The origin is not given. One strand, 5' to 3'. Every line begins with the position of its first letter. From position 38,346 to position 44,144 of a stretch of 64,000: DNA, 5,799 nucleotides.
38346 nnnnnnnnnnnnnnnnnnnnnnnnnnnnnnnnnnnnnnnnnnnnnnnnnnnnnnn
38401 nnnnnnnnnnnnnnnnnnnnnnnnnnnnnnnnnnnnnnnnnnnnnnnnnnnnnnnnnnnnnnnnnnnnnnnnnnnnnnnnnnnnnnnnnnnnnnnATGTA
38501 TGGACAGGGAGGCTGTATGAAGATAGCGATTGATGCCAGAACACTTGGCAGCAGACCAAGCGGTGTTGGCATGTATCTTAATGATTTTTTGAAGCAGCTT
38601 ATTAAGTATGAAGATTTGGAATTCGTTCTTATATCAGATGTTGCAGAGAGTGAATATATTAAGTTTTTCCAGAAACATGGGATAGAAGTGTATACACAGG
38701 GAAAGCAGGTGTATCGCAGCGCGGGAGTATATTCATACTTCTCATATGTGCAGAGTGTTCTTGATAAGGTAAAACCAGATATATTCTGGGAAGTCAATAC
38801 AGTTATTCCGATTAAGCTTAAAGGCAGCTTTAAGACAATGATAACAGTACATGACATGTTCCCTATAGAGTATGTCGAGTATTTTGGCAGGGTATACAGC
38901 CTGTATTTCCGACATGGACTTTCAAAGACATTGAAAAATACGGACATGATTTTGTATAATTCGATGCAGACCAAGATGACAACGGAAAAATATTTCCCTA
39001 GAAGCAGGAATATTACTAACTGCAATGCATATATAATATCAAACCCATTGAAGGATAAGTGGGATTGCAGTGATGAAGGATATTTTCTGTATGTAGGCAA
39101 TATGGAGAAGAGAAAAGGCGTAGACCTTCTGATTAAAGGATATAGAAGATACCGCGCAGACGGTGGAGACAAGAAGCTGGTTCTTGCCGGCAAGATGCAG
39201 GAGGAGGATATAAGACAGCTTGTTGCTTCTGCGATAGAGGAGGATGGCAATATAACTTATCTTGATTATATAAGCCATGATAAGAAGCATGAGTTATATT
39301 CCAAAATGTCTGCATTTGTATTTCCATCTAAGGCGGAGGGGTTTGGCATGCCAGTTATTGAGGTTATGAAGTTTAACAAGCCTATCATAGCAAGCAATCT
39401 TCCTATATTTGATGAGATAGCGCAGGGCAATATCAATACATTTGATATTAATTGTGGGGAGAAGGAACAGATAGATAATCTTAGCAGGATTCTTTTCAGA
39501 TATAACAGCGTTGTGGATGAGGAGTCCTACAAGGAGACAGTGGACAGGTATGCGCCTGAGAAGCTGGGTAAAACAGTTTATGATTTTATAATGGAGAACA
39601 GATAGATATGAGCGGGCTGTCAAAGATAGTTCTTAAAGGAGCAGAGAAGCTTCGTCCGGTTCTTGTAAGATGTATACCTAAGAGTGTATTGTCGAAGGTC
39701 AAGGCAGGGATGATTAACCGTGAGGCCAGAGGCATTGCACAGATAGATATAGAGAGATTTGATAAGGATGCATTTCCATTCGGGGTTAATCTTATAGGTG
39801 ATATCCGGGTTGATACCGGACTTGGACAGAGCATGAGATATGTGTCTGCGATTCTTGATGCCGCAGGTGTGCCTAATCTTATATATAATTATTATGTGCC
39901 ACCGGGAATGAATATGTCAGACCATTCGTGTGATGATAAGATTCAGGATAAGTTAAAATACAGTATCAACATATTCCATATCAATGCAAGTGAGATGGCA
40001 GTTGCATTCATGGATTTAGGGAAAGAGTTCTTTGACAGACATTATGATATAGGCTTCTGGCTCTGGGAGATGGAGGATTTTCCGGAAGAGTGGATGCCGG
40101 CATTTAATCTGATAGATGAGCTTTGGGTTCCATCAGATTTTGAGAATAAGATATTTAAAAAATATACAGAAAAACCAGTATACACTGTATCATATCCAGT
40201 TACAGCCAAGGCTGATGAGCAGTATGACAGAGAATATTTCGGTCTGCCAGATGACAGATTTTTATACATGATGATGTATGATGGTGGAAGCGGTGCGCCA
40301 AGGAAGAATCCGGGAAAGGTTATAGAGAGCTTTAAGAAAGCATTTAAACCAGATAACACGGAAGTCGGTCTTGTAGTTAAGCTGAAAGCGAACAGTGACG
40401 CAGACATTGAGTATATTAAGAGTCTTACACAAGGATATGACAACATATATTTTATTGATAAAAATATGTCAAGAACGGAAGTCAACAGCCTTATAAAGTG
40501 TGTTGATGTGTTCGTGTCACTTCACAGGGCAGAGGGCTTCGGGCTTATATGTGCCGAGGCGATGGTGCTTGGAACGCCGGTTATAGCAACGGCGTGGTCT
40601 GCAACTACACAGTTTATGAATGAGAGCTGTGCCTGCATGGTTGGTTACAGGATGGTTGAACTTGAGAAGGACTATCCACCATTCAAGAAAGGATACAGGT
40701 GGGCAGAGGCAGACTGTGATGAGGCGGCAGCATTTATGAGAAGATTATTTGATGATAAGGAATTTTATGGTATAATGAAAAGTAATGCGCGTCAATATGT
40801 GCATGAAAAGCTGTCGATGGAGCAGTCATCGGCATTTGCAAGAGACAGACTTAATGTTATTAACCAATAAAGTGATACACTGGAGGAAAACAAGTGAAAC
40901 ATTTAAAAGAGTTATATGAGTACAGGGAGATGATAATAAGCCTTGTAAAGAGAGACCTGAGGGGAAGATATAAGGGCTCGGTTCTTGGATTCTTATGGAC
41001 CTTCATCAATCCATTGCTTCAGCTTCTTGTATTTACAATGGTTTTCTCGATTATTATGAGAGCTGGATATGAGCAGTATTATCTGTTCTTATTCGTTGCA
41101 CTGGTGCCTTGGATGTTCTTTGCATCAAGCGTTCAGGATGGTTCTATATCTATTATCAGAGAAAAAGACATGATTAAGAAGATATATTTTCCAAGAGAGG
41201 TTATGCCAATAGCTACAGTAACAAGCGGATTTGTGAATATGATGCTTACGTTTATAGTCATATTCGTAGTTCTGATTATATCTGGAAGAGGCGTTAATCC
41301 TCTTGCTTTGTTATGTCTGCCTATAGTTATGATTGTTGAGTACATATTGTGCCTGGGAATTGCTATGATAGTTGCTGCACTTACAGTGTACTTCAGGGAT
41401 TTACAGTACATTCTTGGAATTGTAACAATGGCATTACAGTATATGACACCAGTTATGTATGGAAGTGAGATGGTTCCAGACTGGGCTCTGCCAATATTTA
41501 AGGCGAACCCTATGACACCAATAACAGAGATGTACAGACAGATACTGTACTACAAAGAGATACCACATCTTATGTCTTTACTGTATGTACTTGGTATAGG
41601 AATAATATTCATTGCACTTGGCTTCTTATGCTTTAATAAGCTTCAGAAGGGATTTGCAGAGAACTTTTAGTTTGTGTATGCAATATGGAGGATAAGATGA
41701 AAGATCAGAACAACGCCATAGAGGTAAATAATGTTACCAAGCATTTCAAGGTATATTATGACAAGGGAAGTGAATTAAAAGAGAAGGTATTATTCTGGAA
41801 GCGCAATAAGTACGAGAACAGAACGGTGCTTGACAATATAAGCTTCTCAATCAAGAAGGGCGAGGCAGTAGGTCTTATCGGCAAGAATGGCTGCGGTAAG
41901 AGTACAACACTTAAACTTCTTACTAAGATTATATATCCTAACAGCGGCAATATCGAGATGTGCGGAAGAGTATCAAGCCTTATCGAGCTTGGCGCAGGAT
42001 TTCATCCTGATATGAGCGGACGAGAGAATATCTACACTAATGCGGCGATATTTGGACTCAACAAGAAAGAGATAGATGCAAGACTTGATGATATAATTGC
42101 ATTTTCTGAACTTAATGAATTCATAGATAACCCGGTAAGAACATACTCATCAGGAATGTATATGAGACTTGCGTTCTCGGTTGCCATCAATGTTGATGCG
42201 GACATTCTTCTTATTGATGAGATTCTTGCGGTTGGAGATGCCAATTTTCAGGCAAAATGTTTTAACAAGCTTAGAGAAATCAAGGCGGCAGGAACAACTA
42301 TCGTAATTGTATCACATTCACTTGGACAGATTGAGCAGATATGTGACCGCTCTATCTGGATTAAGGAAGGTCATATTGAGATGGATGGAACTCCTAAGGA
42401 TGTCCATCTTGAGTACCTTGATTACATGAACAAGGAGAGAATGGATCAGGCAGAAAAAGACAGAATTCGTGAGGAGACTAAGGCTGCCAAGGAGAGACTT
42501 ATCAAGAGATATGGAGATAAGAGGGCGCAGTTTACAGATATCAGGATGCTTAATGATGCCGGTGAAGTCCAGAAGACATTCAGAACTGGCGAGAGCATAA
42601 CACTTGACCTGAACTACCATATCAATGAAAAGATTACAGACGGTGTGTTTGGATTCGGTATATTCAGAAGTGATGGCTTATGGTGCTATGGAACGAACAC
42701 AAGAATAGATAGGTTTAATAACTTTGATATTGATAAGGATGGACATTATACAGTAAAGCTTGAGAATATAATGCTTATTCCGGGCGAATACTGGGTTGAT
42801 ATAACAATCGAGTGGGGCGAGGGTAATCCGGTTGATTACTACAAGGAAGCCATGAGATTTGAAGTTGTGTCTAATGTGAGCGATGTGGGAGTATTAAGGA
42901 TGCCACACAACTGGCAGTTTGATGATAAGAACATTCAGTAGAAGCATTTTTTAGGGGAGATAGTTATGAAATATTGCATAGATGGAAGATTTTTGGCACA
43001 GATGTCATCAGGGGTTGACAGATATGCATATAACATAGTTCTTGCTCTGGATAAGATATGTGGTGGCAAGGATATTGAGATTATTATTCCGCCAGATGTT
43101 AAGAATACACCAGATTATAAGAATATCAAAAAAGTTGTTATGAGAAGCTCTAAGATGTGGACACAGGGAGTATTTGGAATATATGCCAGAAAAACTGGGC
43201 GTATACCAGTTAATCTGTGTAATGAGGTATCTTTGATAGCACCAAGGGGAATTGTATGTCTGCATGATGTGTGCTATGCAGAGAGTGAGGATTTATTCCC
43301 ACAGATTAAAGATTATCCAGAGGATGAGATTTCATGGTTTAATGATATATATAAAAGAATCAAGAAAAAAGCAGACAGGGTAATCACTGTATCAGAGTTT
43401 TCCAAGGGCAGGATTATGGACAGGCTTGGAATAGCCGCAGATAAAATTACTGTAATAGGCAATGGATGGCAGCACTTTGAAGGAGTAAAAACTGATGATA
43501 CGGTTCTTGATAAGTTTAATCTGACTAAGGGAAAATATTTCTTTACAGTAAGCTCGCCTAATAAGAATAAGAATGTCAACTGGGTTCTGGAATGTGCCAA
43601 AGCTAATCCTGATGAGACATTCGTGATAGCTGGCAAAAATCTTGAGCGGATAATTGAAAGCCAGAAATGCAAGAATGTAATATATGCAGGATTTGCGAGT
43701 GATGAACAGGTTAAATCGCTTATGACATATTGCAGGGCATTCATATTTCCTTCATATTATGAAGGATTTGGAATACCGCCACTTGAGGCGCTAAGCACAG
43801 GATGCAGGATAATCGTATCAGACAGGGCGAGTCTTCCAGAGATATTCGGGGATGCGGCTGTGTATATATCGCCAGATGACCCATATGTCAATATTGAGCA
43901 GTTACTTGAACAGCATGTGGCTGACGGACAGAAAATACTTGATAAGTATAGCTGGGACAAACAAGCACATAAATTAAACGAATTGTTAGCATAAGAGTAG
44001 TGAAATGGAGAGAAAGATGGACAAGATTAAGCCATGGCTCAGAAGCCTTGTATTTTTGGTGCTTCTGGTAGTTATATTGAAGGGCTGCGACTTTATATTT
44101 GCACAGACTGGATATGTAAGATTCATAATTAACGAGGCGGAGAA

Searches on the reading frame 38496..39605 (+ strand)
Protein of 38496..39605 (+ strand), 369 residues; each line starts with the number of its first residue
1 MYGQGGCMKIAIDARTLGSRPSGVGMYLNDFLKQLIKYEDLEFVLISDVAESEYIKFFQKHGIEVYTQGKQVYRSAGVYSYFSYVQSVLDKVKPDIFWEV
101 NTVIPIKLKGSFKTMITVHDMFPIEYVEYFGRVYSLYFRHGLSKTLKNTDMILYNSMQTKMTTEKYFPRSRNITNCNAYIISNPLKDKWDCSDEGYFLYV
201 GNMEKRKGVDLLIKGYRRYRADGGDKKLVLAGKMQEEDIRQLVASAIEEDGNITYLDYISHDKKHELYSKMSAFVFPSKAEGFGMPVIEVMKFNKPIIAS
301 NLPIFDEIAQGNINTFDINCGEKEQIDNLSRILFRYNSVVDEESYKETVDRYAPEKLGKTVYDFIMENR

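Call 4: search_protein_families(library=pfam, proteins=[window:38496-39605:+])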
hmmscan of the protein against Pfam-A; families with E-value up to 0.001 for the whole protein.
window:38496-39605:+ (369 aa): 4 families
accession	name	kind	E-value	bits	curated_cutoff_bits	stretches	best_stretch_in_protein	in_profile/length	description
PF00534.26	Glycos_transf_1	-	2.1e-24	86.5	26.4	1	193-326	14-148/172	Glycosyl transferases group 1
PF13692.12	Glyco_trans_1_4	-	8.7e-21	75.1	27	1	196-316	3-122/142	Glycosyl transferases group 1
PF20706.3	GT4-conflict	-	1.9e-06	27.5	26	1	197-301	200-312/385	Family 4 Glycosyltransferase in conflict systems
PF13439.12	Glyco_transf_4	-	1.4e-05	25.7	28.5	1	22-168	2-153/170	Glycosyltransferase Family 4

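Call 6: search_protein_families(library=ncbifam, proteins=[window:38496-39605:+])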
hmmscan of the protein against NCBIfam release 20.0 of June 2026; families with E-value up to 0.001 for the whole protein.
window:38496-39605:+ (369 aa): 21 families
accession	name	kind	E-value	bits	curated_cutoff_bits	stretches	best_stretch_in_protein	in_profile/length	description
TIGR04157.1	glyco_rSAM_CFB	subfamily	1.6e-15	57.1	400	1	182-329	214-359/406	TIGR04157 family glycosyltransferase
TIGR04047.1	MSMEG_0565_glyc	hypoth_equivalog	1.8e-12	47.1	259.85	1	185-350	184-356/373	MSMEG_0565 family glycosyltransferase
NF038295.1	EPS_HpsP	equivalog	2.3e-12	46.6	550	1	185-311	197-329/388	hormogonium polysaccharide biosynthesis glycosyltransferase HpsP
NF053513.1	Gtran_IagA_BgsA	equivalog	1.3e-10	40.9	460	1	189-351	155-315/333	LTA glycolipid anchor biosynthesis glycosyltransferase, IagA/BgsA family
NF041010.1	glycosy_Agl16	equivalog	6.4e-09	35.1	575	1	193-321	178-306/352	glycosylation protein Agl16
TIGR02149.1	glgA_Coryne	subfamily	6.6e-09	35.4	302.4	1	194-340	204-353/391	glycogen synthase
TIGR03999.1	thiol_BshA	equivalog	2.3e-08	33.4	273.7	1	159-334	161-336/375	N-acetyl-alpha-D-glucosaminyl L-malate synthase BshA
NF046085.1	XrtY_assoc_Gly1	equivalog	4.8e-08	32.3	400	1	143-301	155-315/387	XrtY-associated glycosyltransferase XYAG1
NF007396.0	PRK09922.1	equivalog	1.9e-07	30.3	385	1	182-357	164-347/361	lipopolysaccharide 1,6-galactosyltransferase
NF038255.1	exopoly_VpsD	equivalog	4e-07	29.2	300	1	180-327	181-338/381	VpsD family glycosyltransferase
NF038229.1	Glyco4_Geo_Pelo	equivalog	1.3e-06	27.7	400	1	191-303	156-270/338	GPMC system family 4 glycosyltransferase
TIGR02095.1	glgA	subfamily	1.3e-06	27.4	328.45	1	194-299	294-397/477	glycogen/starch synthase, ADP-glucose type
NF049987.1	DaglGlyslTfaseDgs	equivalog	3.9e-06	26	500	1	199-359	163-318/332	processive diacylglycerol alpha-glucosyltransferase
NF012028.0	PRK15484.1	subfamily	6.2e-06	25.5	618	1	192-319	191-326/380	lipopolysaccharide N-acetylglucosaminyltransferase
NF050063.1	ProtGlycPglJ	equivalog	6.7e-06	25.5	500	1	148-301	144-296/363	N-acetylgalactosamine-N,N'-diacetylbacillosaminyl-diphospho-undecaprenol 4-alpha-N-acetylgalactosaminyltransferase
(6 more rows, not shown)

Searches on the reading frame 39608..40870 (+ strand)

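Call 4: search_protein_families(library=pfam, proteins=[window:39608-40870:+])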
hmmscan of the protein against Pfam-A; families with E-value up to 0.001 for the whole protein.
window:39608-40870:+ (420 aa): 3 families
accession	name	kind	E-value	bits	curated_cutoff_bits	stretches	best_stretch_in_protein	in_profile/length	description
PF00534.26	Glycos_transf_1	-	1.5e-11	44.5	26.4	1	229-329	24-123/172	Glycosyl transferases group 1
PF13692.12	Glyco_trans_1_4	-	1.8e-08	35.2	27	1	268-337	47-115/142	Glycosyl transferases group 1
PF20706.3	GT4-conflict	-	8.7e-06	25.4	26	1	288-350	271-333/385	Family 4 Glycosyltransferase in conflict systems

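Call 6: search_protein_families(library=ncbifam, proteins=[window:39608-40870:+])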
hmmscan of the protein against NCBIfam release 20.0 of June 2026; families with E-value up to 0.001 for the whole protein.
window:39608-40870:+ (420 aa): 5 families
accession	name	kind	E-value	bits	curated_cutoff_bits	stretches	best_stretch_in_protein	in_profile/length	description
NF053787.1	GlcN_PG_synth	equivalog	4e-08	32.5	480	1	276-344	239-307/361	N-acetylglucosaminyl phosphatidylglycerol synthase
TIGR02149.1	glgA_Coryne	subfamily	4.9e-07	29.2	302.4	1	270-404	255-376/391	glycogen synthase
TIGR04047.1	MSMEG_0565_glyc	hypoth_equivalog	6.1e-07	28.8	259.85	1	286-344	264-322/373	MSMEG_0565 family glycosyltransferase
TIGR03999.1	thiol_BshA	equivalog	1.3e-06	27.6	273.7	1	278-405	255-360/375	N-acetyl-alpha-D-glucosaminyl L-malate synthase BshA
TIGR03088.1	stp2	hypoth_equivalog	9e-06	25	409.05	1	287-340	261-314/374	TIGR03088 family PEP-CTERM/XrtA system glycosyltransferase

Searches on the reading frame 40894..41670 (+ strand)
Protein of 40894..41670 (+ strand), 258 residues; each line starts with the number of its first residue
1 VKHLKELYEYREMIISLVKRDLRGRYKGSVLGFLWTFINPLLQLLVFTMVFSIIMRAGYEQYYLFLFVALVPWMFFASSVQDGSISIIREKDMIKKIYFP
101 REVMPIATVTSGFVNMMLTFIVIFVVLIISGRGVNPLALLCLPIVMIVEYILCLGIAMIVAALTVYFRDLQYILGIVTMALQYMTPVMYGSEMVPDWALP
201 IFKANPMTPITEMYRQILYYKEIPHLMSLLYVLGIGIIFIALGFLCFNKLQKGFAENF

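Call 4: search_protein_families(library=pfam, proteins=[window:40894-41670:+])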
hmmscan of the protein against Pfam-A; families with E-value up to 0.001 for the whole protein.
window:40894-41670:+ (258 aa): 2 families
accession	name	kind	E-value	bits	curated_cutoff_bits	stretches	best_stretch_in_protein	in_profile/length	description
PF01061.29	ABC2_membrane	-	2.2e-18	67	26.9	1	14-219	3-211/211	ABC-2 type transporter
PF12698.13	ABC2_membrane_3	-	2.1e-06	27.5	31.6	1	58-245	159-347/347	ABC-2 family transporter protein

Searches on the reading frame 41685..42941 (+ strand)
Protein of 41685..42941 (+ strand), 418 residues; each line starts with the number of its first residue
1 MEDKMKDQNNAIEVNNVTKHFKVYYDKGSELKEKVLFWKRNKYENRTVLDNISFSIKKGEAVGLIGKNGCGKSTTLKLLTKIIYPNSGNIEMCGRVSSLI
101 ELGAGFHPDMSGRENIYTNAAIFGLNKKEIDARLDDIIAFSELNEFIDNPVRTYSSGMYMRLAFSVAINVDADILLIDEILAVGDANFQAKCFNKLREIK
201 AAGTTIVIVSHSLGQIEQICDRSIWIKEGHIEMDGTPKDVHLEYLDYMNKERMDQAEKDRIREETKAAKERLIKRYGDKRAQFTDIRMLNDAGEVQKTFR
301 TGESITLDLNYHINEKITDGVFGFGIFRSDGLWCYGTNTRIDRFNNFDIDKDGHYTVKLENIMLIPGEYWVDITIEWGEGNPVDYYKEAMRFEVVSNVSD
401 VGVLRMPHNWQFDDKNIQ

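Call 5: search_protein_families(library=pfam, proteins=[window:41685-42941:+])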
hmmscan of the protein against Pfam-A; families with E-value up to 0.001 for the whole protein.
window:41685-42941:+ (418 aa): 3 families
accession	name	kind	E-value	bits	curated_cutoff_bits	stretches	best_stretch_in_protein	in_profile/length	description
PF14524.12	Wzt_C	-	1e-31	110.3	30.4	1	274-406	3-143/143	Wzt C-terminal domain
PF00005.33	ABC_tran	-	1.6e-21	77.8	25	1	49-180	1-135/137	ABC transporter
PF08468.16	MTS_N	-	0.00044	20.7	27.3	1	14-83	54-123/158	Methyltransferase small domain N-terminal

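Call 71: search_protein_families(library=ncbifam, proteins=[window:41685-42941:+], max_evalue=0.00001)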
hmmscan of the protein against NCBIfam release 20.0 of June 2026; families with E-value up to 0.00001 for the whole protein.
window:41685-42941:+ (418 aa): 179 families (the best 25 are shown)
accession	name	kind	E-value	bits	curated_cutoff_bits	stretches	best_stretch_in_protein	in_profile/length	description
NF010065.0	PRK13545.1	equivalog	4.9e-66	223.5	538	1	11-265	4-256/549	teichoic acids export protein ATP-binding subunit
NF010066.0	PRK13546.1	equivalog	1e-58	198.8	320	1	9-267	2-258/264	teichoic acids export ABC transporter ATP-binding subunit TagH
NF050108.1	galactan_ABC_ATP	equivalog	2.3e-53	180.9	400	1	12-244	1-240/244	galactan export ABC transporter ATP-binding subunit Wzt/RfbE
NF010060.0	PRK13537.1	equivalog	3.4e-35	121.4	521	1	40-240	22-233/314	nodulation factor ABC transporter ATP-binding protein NodI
TIGR01188.1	drrA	subfamily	1.3e-34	119.8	312.45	1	42-295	2-260/302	daunorubicin resistance ABC transporter, ATP-binding protein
NF010059.0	PRK13536.1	equivalog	8.8e-29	100.3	549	1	40-240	50-261/342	nodulation factor ABC transporter ATP-binding protein NodI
TIGR04521.1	ECF_ATPase_2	equivalog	2.5e-28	99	330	2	120-265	110-256/279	energy-coupling factor transporter ATPase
NF008409.0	PRK11231.1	equivalog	2.5e-27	95.9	375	2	123-243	108-228/255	Fe(3+) dicitrate ABC transporter ATP-binding protein FecE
TIGR04520.1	ECF_ATPase_1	equivalog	2.7e-27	95.9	315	2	124-269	107-251/269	energy-coupling factor transporter ATPase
TIGR01288.1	nodI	equivalog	4.8e-27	94.7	424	1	41-240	12-222/303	nodulation factor ABC transporter ATP-binding protein NodI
NF047568.1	PSM_export_PmtC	equivalog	7.3e-27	94.6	375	1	41-239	8-206/290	phenol-soluble modulin export ABC transporter ATP-binding protein PmtC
NF033858.1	ABC2_perm_RbbA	equivalog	1.8e-26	92.3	1050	2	42-95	275-328/909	ribosome-associated ATPase/putative transporter RbbA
TIGR03740.1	galliderm_ABC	subfamily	1.9e-26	93.1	309.75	1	41-236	8-207/223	lantibiotic protection ABC transporter ATP-binding subunit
NF000355.4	ribo_prot_ABC_F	equivalog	3.3e-26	92.2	380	1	42-287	11-242/499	ribosomal protection-like ABC-F family protein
NF006987.0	PRK09452.1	equivalog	7.9e-25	87.3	482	1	41-241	25-236/378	spermidine/putrescine ABC transporter ATP-binding protein PotA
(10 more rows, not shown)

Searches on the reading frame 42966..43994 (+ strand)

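Call 5: search_protein_families(library=pfam, proteins=[window:42966-43994:+])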
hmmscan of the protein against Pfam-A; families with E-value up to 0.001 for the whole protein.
window:42966-43994:+ (342 aa): 4 families
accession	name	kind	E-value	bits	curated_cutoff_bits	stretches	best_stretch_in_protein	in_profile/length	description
PF00534.26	Glycos_transf_1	-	2.2e-21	76.6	26.4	1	187-298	13-135/172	Glycosyl transferases group 1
PF13692.12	Glyco_trans_1_4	-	4e-16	60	27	1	191-306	3-129/142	Glycosyl transferases group 1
PF13439.12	Glyco_transf_4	-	1.3e-08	35.5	28.5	1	123-167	121-165/170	Glycosyltransferase Family 4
PF20706.3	GT4-conflict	-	0.00019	21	26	1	238-297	263-323/385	Family 4 Glycosyltransferase in conflict systems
